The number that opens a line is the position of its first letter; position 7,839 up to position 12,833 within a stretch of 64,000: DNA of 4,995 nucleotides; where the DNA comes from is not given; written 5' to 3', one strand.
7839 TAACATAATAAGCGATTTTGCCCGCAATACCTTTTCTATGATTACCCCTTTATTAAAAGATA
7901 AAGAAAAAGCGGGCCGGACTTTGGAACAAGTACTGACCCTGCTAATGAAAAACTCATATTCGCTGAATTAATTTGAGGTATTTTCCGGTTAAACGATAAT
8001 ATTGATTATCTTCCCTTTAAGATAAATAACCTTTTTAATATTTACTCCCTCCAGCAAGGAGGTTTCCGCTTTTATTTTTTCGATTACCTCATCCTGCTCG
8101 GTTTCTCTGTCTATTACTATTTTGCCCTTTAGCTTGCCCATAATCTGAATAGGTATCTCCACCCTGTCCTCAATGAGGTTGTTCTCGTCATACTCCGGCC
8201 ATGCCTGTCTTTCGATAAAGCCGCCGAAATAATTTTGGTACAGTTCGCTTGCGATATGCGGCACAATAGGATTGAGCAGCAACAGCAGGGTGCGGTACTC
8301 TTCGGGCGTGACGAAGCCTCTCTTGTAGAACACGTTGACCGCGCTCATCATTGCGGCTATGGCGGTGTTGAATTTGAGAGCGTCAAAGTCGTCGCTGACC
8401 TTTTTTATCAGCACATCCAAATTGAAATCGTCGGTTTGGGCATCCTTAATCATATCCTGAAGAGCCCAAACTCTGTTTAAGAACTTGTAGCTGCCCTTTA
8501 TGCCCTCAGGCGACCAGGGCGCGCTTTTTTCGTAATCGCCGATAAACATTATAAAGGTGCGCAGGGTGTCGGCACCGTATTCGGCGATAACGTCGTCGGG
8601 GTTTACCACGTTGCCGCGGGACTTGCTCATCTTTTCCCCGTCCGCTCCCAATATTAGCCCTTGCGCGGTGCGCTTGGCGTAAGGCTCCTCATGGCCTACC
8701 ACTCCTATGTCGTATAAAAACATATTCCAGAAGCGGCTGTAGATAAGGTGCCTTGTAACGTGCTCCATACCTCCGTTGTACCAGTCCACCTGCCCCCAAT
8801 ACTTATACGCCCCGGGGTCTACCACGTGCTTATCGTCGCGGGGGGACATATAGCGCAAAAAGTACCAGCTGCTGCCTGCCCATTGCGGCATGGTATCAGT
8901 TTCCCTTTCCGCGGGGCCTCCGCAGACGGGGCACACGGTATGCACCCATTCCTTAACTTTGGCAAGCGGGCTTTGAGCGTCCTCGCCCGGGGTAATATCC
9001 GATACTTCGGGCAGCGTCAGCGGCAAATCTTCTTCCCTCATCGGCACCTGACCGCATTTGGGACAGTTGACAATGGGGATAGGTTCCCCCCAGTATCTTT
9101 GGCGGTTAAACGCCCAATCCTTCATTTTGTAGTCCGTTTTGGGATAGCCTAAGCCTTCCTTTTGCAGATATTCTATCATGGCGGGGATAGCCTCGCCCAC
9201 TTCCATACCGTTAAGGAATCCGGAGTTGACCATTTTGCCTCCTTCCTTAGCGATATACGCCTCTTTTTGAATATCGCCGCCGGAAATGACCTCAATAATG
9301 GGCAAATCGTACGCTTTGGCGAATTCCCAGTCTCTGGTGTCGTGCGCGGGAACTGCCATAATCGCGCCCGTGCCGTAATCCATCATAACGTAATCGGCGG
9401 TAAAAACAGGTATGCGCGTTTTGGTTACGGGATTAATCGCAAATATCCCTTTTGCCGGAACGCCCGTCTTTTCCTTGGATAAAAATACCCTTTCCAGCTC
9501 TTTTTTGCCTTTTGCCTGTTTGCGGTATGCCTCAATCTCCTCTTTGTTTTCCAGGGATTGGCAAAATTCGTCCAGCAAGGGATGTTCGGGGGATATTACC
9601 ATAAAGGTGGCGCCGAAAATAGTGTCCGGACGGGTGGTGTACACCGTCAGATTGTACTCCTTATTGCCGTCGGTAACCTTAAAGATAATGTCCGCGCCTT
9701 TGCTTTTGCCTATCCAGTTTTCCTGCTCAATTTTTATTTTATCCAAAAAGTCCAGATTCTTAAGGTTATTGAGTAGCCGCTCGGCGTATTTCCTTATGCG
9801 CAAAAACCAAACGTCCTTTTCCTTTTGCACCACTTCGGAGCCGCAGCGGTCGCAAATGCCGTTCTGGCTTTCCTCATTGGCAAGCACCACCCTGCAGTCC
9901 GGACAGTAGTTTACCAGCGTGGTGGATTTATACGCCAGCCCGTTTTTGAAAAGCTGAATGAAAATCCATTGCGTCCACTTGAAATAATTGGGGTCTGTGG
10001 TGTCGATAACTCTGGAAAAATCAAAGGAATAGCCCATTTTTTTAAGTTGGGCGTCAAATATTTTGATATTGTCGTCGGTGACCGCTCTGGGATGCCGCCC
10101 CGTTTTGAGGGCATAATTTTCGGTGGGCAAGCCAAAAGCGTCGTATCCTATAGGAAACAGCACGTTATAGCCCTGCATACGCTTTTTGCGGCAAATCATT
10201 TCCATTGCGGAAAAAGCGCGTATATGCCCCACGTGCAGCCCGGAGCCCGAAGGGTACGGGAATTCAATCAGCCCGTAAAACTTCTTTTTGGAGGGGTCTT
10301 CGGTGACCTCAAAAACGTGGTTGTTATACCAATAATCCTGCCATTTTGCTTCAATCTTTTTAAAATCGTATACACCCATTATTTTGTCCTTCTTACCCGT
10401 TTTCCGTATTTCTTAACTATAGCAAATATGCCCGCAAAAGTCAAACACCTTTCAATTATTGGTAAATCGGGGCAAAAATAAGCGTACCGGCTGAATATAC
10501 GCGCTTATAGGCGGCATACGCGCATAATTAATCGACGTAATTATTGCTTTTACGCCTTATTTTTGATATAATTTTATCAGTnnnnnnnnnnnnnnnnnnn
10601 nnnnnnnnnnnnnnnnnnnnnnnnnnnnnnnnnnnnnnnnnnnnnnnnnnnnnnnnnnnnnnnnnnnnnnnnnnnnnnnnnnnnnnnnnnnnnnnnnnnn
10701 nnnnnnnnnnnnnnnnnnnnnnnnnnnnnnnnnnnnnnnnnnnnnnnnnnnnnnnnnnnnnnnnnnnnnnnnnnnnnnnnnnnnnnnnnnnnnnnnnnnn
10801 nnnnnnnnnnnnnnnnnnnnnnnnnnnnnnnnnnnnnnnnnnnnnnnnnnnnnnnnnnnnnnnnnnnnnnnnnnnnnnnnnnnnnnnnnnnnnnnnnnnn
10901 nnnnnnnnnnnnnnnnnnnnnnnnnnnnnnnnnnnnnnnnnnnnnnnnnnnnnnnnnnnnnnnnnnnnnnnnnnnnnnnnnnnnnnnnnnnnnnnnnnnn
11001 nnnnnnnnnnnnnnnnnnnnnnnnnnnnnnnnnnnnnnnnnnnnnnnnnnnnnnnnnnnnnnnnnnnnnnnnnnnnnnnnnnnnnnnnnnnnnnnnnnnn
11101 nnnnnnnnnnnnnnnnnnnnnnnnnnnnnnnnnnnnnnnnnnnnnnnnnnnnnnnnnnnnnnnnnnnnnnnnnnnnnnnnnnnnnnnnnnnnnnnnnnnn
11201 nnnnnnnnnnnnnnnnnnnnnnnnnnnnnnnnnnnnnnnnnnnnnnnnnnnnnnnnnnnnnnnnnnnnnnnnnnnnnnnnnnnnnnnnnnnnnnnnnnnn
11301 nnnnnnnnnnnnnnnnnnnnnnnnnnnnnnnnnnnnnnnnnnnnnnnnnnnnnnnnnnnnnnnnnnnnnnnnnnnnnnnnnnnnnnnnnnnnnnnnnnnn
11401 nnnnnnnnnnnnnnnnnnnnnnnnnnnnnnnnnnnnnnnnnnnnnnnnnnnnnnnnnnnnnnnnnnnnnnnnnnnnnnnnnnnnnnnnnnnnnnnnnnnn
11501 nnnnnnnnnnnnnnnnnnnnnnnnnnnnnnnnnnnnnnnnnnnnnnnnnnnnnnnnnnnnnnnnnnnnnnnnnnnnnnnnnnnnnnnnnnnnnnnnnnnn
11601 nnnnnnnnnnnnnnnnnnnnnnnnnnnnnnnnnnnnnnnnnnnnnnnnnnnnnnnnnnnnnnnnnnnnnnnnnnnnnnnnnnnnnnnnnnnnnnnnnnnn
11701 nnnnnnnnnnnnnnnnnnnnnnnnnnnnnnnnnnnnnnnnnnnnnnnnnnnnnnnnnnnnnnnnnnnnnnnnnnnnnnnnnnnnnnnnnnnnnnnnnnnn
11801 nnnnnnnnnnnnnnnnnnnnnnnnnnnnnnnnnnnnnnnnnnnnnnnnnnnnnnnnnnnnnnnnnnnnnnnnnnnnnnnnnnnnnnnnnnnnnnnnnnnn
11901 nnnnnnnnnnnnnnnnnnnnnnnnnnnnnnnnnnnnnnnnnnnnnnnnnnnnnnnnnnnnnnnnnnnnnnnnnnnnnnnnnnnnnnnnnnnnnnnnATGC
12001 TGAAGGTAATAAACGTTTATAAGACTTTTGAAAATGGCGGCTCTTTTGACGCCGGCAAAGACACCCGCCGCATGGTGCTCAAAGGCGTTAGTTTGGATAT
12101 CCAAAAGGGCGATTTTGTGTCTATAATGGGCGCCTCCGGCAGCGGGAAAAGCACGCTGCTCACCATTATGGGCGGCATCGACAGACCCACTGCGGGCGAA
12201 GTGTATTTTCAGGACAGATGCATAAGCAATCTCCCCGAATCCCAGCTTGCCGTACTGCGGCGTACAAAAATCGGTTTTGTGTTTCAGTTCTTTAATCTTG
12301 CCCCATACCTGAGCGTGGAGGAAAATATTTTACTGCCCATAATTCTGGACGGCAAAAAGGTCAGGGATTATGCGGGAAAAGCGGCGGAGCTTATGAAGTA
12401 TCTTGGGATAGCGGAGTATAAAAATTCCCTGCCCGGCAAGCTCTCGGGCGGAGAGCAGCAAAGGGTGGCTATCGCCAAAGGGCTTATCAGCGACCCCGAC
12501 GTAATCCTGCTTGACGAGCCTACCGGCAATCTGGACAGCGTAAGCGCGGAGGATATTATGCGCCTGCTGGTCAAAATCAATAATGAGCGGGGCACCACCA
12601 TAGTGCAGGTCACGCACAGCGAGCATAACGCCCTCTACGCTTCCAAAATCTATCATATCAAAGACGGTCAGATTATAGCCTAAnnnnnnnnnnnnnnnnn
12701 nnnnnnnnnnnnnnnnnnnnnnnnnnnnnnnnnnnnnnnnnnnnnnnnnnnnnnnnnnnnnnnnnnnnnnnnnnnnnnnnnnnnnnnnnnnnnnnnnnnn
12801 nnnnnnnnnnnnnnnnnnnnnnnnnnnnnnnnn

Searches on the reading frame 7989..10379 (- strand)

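Call 8: search_protein_families(library=pfam, proteins=[window:7989-10379:-], max_evalue=0.00001)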
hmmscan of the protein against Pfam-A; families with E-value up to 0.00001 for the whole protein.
window:7989-10379:- (796 aa): 4 families
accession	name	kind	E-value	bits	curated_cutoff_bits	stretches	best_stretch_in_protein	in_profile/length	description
PF13603.12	tRNA-synt_1_2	-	2.7e-62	210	25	1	220-405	1-184/185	Leucyl-tRNA synthetase, editing domain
PF00133.28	tRNA-synt_1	-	8.5e-48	163.6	22.7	2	12-217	1-218/414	tRNA synthetases class I (I, L, M and V)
PF09334.17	tRNA-synt_1g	-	4.3e-26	92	20.1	1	40-183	7-146/391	tRNA synthetases class I (M)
PF08264.19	Anticodon_1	-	5.6e-15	55.9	25.1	1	654-764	8-146/148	Anticodon-binding domain of tRNA ligase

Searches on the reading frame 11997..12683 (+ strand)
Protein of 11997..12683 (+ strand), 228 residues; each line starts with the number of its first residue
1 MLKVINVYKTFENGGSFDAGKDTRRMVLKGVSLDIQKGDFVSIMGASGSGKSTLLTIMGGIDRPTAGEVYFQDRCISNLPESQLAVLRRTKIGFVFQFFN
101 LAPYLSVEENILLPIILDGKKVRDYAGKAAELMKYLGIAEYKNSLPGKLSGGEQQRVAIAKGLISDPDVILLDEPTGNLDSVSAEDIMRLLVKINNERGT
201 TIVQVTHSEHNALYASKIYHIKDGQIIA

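Call 8: search_protein_families(library=pfam, proteins=[window:11997-12683:+], max_evalue=0.00001)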
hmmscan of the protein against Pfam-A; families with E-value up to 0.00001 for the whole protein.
window:11997-12683:+ (228 aa): 2 families
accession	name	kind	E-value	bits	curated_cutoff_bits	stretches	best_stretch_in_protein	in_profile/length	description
PF00005.33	ABC_tran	-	7.8e-33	114.4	25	1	28-176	1-136/137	ABC transporter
PF13304.12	AAA_21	-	3.7e-07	30.9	27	0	148-208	237-299/304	AAA domain, putative AbiEii toxin, Type IV TA system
